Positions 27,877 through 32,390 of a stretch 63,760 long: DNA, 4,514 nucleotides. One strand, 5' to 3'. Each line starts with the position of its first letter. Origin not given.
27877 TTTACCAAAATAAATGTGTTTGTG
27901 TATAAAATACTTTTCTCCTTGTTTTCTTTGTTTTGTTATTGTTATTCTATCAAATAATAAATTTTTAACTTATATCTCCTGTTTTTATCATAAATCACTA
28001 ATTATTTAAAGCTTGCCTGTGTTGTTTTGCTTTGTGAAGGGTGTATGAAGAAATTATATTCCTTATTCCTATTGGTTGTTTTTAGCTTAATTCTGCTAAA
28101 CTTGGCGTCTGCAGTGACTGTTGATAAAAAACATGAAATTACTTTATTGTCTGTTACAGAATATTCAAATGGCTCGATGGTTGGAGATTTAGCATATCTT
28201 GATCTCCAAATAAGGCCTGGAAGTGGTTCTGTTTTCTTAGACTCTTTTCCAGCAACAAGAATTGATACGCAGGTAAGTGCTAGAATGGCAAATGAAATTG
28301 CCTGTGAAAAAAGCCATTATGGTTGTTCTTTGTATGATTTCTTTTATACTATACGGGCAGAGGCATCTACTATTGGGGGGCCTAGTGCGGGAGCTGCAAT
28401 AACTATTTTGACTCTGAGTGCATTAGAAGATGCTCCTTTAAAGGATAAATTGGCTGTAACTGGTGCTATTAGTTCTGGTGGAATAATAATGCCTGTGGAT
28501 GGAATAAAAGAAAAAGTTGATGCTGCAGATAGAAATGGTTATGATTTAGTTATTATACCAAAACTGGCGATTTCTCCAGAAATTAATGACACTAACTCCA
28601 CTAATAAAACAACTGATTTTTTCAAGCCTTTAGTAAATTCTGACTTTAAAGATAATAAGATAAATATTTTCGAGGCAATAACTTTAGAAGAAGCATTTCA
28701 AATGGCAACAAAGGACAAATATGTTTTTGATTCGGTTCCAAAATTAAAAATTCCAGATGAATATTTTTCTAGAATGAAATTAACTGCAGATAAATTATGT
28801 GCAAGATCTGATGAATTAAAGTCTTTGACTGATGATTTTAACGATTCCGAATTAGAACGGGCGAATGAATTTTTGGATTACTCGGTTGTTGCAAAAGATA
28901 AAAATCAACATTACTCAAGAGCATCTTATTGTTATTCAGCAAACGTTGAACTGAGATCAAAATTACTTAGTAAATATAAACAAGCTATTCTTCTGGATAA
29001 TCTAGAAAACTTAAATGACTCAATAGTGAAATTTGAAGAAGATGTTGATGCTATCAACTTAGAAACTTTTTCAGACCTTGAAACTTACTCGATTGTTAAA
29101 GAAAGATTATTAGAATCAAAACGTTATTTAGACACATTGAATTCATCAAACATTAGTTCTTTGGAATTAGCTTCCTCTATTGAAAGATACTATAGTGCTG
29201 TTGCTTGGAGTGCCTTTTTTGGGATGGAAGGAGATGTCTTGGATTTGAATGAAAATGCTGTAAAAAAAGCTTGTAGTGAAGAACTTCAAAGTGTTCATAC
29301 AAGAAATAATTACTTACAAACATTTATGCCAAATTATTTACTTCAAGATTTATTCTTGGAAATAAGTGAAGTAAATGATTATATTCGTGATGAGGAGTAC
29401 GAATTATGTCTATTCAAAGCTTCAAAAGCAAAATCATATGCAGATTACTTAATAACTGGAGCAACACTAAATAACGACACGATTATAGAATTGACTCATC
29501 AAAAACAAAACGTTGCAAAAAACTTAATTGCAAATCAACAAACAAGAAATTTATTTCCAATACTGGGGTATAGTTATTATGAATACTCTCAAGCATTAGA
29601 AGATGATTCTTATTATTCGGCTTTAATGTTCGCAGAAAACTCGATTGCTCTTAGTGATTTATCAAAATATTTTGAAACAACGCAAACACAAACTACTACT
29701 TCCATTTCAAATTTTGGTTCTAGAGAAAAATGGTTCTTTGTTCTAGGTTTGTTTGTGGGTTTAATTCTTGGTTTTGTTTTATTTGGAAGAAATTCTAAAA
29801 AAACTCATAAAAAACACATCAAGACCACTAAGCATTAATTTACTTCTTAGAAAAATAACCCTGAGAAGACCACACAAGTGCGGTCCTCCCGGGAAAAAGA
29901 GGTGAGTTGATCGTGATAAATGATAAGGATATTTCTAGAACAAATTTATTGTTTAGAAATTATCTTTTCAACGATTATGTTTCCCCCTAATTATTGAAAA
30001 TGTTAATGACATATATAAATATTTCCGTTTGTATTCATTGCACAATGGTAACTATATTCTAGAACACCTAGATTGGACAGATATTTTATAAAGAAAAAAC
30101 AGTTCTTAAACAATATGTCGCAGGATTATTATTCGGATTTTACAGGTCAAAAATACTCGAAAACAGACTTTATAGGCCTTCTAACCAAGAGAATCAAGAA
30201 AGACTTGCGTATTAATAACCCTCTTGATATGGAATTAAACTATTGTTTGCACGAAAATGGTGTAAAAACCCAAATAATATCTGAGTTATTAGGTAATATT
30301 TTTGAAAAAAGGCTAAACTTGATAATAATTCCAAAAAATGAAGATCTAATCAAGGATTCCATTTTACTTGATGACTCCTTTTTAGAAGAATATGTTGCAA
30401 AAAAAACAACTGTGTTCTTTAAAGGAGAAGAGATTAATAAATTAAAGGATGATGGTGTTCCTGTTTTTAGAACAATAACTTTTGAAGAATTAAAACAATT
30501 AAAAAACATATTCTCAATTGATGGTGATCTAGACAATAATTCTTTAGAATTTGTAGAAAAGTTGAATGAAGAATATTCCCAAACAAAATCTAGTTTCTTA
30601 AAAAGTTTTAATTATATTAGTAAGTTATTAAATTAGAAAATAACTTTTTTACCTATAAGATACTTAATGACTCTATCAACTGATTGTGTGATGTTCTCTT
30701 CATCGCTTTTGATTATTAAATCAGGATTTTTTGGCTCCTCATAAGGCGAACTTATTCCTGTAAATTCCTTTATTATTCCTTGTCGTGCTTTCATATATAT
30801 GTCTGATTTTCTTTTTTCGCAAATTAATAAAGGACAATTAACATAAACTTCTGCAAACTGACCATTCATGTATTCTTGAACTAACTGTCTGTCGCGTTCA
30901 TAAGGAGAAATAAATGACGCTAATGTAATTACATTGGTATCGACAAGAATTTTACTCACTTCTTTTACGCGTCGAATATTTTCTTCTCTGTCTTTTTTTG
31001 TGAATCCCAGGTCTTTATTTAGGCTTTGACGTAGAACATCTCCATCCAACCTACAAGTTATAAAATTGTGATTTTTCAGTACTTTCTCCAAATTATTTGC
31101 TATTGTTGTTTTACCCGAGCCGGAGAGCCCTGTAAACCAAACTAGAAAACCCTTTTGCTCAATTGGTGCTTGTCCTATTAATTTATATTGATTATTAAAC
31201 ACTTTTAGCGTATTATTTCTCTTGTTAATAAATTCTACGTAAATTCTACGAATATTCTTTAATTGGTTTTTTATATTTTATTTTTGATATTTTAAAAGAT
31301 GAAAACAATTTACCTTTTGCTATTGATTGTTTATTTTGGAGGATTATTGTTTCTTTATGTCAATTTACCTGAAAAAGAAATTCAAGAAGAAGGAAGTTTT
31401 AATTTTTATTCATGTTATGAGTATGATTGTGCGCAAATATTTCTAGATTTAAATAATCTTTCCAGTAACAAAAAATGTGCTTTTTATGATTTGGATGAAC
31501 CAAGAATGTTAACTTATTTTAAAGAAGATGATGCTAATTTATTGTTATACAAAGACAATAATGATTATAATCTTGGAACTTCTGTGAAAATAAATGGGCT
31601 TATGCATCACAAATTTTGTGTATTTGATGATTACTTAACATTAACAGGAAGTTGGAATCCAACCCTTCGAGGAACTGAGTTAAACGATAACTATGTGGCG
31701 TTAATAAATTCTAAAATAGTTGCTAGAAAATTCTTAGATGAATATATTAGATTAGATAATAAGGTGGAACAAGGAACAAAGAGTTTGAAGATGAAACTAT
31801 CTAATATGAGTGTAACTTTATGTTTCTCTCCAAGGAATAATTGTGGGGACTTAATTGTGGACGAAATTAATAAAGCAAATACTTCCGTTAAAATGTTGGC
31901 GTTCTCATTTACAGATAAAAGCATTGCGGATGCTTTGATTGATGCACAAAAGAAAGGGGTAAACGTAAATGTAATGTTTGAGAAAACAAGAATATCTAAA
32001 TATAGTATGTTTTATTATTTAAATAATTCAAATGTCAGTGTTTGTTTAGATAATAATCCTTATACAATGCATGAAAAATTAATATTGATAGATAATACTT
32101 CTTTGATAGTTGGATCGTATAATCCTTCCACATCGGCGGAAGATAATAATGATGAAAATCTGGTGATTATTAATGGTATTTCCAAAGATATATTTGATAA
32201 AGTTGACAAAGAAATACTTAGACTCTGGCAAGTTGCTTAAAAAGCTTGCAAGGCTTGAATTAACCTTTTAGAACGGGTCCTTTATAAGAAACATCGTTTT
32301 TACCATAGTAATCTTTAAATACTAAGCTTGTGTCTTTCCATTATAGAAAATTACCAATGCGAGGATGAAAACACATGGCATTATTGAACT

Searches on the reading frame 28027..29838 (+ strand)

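Call 13: search_protein_families(library=pfam, proteins=[window:28027-29838:+])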
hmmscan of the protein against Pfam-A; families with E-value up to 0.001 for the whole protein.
window:28027-29838:+ (603 aa): 1 family
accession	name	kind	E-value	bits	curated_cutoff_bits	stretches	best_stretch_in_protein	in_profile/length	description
PF05362.19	Lon_C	-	1.3e-12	48.2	21.1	1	116-180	107-171/205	Lon protease (S16) C-terminal proteolytic domain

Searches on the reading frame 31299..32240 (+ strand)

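Call 111: search_protein_families(library=pfam, proteins=[window:31299-32240:+], max_evalue=0.001)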
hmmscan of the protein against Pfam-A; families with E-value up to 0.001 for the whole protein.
window:31299-32240:+ (313 aa): 3 families
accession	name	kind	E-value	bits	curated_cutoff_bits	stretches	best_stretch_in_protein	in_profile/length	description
PF13091.12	PLDc_2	-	2.1e-34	118.6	27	2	186-310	1-132/132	PLD-like domain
PF07894.18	SACK1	-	3.7e-10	40.2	21.4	0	171-236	111-181/274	Scaffolding anchor of CK1 domain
PF00614.28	PLDc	-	2.2e-06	27.9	21.9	0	254-275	2-23/28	Phospholipase D Active site motif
